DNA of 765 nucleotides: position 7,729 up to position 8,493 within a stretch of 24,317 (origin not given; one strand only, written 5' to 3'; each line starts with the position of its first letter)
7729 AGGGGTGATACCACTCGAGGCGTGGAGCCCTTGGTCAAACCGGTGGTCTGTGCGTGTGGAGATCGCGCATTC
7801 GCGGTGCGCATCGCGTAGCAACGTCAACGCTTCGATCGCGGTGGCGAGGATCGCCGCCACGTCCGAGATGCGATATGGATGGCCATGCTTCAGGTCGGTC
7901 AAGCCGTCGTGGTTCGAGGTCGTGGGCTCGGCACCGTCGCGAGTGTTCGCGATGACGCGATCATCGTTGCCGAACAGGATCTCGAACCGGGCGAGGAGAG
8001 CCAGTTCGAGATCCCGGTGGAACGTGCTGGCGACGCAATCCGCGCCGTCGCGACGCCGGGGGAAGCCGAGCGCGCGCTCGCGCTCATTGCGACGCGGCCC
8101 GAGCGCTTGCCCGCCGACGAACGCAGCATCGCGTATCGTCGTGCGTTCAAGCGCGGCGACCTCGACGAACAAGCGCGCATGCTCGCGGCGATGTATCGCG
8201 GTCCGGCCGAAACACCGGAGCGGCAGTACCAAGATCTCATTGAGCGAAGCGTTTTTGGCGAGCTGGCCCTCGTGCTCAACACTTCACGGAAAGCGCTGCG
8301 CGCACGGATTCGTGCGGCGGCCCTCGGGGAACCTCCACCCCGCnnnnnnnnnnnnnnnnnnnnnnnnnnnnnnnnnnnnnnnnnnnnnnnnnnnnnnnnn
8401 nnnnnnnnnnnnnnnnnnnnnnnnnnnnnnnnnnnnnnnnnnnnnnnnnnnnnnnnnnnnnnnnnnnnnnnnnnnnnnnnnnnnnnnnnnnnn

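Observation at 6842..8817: CdnL/CarD-family protein with an extra C-terminal domain, divergently paired with a histone-H1-like–VOC fusion and DUF1697 operon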

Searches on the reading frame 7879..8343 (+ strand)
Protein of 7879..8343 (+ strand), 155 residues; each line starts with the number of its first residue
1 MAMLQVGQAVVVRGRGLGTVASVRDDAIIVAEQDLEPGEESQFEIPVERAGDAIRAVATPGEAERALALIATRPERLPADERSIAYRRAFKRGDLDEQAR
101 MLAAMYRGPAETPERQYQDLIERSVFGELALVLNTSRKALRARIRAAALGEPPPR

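Call 76: search_solved_structures(query=A7, max_evalue=10, show_alignments=2)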
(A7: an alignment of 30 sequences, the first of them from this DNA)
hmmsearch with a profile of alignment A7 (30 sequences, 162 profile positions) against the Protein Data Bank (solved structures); distinct sequences matched with E-value up to 10: 27.
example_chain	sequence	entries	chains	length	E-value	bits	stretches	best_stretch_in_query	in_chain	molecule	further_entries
2lwj_A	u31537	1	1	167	1.7e-18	70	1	2-150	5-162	Transcriptional regulator, CarD family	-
2lt3_A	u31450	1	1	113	2.3e-11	46.8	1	54-150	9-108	Transcriptional regulator, CarD family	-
4kbm_B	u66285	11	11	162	1.1e-10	44.6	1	4-138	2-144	RNA polymerase-binding transcription factor CarD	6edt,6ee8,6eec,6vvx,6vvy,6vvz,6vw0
9e7v_M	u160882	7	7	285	1.7e-10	44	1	3-137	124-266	Ubiquitin-like protein SMT3,RNA polymerase-binding transcription factor CarD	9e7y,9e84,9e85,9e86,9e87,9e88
8hvr_H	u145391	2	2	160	1.7e-10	44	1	3-142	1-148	Putative transcriptional factor regulator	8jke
4ilu_A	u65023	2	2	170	2.1e-10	43.7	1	4-140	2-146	RNA polymerase-binding transcription factor CarD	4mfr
9m98_M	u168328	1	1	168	2.1e-10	43.7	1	5-138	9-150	RNA polymerase-binding transcription factor CarD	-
9m9d_M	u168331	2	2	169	2.1e-10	43.7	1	5-138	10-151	RNA polymerase-binding transcription factor CarD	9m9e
4l5g_A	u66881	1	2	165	0.0004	23.3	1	4-142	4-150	CarD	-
4xlr_M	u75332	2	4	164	0.00047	23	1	4-142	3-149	CarD-like transcriptional regulator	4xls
4xax_B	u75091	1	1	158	0.00073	22.4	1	5-142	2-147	CarD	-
2lt1_A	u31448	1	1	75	0.0015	21.4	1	3-59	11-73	CarD protein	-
2lt4_A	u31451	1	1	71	0.0024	20.8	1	2-61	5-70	Transcriptional regulator, CarD family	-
4kmc_A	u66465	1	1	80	0.0084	19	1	81-139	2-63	RNA polymerase-binding transcription factor CarD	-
9dqs_A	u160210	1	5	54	0.013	18.3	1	3-49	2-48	ATP-dependent DNA helicase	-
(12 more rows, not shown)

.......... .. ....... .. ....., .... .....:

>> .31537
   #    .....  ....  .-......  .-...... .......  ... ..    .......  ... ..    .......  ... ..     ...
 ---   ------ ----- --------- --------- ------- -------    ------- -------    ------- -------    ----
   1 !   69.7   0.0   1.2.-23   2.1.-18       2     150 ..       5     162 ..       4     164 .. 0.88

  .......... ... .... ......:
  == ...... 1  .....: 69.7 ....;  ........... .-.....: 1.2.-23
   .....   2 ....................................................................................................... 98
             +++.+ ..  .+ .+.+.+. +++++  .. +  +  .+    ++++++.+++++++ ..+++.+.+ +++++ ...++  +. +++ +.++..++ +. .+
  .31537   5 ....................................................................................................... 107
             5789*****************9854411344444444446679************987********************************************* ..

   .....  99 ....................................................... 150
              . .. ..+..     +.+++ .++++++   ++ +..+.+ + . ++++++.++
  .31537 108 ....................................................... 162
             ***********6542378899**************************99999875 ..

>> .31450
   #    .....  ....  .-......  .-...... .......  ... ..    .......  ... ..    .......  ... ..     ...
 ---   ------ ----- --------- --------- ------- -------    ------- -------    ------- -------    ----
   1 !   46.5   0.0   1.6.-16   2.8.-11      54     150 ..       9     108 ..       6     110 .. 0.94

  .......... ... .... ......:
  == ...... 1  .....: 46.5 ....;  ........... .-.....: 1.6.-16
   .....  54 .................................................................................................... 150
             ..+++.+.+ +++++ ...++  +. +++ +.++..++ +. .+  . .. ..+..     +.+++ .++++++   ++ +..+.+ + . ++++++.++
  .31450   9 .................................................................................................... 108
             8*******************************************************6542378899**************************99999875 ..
